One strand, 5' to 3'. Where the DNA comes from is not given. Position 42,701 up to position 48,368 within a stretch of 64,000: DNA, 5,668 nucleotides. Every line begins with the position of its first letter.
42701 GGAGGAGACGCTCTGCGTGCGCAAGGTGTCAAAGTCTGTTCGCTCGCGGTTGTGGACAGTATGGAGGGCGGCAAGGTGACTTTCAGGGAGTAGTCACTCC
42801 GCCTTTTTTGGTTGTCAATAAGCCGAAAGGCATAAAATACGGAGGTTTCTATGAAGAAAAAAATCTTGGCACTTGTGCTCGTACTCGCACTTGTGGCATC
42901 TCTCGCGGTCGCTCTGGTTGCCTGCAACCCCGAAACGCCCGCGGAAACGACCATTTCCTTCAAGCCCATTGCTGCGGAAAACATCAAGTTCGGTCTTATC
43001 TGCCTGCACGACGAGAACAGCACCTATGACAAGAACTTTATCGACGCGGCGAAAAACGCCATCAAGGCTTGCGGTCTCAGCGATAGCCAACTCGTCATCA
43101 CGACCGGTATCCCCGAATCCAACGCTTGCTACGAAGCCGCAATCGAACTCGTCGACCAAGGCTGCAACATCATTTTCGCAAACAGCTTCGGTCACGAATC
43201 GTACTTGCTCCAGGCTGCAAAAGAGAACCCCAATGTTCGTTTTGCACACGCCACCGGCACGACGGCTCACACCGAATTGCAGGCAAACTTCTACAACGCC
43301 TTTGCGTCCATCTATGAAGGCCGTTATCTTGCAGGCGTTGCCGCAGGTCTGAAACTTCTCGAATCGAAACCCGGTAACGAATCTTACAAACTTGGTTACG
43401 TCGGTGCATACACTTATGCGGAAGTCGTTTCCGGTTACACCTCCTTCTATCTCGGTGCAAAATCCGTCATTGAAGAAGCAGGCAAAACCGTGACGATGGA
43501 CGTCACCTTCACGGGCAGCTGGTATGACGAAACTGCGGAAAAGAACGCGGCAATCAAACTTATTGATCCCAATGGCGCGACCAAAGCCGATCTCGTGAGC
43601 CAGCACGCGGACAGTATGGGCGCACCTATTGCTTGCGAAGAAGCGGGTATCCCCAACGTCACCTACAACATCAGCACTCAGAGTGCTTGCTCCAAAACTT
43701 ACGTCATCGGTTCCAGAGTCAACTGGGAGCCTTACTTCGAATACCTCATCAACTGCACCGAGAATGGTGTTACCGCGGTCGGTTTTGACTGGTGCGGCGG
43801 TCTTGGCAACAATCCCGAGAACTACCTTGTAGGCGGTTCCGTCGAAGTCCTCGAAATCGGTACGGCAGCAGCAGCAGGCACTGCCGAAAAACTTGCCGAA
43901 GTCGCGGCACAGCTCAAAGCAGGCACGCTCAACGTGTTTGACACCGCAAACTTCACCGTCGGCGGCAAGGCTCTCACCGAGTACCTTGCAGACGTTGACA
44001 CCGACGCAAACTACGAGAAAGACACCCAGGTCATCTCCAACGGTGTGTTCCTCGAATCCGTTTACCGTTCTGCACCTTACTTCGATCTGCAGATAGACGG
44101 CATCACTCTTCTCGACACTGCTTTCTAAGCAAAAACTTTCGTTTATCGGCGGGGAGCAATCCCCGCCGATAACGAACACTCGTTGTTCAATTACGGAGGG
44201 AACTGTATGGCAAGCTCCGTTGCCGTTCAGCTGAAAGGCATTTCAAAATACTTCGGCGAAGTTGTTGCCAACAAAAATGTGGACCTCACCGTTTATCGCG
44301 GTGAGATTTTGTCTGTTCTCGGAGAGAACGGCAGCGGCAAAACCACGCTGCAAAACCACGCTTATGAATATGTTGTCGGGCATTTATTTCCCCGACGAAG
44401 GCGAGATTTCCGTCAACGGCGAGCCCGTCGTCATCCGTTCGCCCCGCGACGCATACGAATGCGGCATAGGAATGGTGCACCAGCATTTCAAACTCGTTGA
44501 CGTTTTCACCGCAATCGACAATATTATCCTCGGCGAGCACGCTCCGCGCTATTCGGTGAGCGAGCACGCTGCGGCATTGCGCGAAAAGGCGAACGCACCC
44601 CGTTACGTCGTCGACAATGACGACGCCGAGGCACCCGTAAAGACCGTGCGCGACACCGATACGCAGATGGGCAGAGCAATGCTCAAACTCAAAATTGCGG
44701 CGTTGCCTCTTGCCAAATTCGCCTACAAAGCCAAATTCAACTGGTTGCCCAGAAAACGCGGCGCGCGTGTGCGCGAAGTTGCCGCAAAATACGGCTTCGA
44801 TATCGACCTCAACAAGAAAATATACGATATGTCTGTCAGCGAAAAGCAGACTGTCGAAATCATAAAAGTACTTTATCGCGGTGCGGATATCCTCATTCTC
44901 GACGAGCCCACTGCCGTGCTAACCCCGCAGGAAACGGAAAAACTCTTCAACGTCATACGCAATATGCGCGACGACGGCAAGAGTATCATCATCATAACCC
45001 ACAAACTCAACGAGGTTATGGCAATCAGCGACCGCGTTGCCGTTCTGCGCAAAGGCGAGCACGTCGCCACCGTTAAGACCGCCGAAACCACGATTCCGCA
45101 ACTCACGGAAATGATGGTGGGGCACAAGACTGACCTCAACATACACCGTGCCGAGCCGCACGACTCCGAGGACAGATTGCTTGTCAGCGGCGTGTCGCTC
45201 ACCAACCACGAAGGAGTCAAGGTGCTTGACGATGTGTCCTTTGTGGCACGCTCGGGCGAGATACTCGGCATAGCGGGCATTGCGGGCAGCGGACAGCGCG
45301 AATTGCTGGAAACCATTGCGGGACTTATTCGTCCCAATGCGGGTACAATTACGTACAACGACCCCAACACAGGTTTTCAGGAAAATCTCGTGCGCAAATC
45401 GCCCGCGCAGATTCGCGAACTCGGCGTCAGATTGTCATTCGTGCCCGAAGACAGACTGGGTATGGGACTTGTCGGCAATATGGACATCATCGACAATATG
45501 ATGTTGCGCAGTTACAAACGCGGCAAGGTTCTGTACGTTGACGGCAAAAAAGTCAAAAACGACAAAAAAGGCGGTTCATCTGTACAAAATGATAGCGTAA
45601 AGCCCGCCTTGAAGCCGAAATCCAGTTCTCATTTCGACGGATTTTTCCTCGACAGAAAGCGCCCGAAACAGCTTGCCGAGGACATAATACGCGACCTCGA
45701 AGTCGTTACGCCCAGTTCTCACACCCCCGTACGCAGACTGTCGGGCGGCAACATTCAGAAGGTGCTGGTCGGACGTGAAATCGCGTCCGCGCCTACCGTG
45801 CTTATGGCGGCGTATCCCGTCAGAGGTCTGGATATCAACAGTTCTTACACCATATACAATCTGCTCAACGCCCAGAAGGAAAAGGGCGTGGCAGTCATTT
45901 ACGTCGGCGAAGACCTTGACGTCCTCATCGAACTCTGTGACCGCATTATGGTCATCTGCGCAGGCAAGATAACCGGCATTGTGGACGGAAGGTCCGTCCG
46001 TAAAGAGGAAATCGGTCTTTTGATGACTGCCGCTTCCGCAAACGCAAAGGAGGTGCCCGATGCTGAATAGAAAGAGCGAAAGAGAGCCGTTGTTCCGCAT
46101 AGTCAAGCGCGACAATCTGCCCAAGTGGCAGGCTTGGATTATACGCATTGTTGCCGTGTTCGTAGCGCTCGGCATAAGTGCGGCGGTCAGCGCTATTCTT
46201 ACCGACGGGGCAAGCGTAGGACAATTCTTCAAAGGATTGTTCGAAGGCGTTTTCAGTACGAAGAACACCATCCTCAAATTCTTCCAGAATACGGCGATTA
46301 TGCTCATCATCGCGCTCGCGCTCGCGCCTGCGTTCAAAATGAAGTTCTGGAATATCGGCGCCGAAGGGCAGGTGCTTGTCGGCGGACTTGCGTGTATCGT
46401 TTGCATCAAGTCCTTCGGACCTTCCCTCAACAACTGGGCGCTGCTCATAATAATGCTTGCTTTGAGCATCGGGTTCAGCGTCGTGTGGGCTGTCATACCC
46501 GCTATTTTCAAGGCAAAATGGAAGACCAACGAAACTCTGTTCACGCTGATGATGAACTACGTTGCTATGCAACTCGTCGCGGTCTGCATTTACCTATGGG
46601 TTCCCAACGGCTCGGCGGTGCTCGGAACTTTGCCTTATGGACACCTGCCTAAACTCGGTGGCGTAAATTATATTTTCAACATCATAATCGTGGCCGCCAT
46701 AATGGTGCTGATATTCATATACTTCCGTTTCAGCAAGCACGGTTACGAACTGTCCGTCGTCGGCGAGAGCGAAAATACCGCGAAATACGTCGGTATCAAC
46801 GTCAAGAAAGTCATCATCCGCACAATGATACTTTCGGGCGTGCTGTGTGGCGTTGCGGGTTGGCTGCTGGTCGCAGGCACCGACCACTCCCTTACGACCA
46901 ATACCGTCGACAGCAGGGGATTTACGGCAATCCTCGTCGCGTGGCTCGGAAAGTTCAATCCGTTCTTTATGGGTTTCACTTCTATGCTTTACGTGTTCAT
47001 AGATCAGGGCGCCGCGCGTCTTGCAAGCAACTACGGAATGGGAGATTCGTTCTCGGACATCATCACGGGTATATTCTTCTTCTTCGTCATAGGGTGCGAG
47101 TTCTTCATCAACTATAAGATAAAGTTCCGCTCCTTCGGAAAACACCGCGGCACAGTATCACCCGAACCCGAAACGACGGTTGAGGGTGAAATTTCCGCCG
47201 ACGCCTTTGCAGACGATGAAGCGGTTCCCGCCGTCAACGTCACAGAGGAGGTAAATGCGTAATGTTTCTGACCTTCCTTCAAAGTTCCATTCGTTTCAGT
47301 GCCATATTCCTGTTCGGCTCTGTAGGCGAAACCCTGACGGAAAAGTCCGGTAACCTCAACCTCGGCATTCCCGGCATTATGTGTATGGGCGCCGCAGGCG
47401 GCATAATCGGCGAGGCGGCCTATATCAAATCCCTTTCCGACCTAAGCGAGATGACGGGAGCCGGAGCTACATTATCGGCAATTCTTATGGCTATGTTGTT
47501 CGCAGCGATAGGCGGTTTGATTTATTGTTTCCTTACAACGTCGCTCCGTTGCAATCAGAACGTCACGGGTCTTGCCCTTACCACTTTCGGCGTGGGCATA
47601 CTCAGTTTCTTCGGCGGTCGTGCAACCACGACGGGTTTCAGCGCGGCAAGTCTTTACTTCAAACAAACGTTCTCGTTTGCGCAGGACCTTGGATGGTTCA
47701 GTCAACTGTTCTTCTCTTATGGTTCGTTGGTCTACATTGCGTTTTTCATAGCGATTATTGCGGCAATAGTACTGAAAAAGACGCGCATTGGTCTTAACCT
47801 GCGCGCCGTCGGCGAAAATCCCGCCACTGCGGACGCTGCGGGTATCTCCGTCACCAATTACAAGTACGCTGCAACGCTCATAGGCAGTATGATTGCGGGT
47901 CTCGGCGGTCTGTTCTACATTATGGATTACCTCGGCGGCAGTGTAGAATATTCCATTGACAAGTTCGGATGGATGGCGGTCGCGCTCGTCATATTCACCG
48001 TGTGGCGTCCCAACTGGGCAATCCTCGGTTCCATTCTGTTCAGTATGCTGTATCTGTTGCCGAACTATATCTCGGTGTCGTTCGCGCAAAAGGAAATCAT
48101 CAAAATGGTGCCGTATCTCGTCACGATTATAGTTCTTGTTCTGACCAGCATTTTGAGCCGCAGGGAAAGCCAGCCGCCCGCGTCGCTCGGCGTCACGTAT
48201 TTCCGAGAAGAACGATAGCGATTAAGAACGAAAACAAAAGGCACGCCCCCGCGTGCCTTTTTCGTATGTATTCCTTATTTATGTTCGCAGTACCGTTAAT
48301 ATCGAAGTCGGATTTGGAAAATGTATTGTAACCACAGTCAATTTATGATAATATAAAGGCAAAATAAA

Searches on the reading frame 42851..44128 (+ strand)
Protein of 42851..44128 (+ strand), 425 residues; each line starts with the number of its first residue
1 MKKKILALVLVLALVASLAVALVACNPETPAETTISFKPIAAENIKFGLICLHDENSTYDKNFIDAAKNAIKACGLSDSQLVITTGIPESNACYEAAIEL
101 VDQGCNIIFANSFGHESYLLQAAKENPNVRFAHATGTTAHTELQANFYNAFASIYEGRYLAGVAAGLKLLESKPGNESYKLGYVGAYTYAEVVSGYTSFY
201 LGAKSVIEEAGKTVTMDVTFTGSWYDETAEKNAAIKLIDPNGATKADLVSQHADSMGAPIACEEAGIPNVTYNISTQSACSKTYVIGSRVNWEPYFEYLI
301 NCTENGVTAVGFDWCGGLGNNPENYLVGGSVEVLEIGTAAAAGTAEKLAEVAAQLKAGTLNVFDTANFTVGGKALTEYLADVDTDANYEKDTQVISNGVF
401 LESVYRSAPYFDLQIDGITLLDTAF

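Call 40: search_protein_families(library=pfam, proteins=[window:42851-44128:+], max_evalue=0.0001)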
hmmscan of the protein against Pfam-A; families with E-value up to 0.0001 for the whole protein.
window:42851-44128:+ (425 aa): 1 family
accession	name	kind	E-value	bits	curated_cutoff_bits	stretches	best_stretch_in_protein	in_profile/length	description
PF02608.20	Bmp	-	2.3e-18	66.7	24.1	1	51-300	5-242/301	ABC transporter substrate-binding protein PnrA-like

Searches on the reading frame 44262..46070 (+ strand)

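Call 40: search_protein_families(library=pfam, proteins=[window:44262-46070:+], max_evalue=0.0001)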
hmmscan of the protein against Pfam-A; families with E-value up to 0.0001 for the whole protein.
window:44262-46070:+ (602 aa): 1 family
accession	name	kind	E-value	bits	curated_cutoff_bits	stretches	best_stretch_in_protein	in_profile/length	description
PF00005.33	ABC_tran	-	2.4e-29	103.1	25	2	31-218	24-137/137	ABC transporter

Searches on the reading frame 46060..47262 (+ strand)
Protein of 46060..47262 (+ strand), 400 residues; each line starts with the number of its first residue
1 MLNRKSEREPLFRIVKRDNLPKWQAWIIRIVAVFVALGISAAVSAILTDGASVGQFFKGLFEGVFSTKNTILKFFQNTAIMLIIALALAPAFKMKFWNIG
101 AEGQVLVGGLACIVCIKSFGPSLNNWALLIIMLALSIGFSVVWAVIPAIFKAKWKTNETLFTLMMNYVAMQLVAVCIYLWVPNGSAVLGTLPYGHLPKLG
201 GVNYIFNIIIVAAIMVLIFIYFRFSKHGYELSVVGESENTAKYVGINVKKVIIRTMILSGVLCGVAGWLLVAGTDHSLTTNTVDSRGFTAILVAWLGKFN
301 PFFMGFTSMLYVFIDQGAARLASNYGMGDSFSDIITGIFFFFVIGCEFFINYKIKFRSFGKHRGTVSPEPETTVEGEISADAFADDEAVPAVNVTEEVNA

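Call 40: search_protein_families(library=pfam, proteins=[window:46060-47262:+], max_evalue=0.0001)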
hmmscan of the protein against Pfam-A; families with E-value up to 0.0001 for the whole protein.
window:46060-47262:+ (400 aa): 1 family
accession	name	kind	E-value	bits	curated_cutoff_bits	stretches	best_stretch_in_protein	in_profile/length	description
PF02653.21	BPD_transp_2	-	1.5e-30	106.7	26.8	1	72-343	3-268/269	Branched-chain amino acid transport system / permease component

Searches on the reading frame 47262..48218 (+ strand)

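Call 40: search_protein_families(library=pfam, proteins=[window:47262-48218:+], max_evalue=0.0001)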
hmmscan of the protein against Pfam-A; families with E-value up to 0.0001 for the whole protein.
window:47262-48218:+ (318 aa): 1 family
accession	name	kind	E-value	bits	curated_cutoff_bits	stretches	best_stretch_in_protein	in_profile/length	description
PF02653.21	BPD_transp_2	-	8.6e-33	114.1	26.8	1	9-292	5-269/269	Branched-chain amino acid transport system / permease component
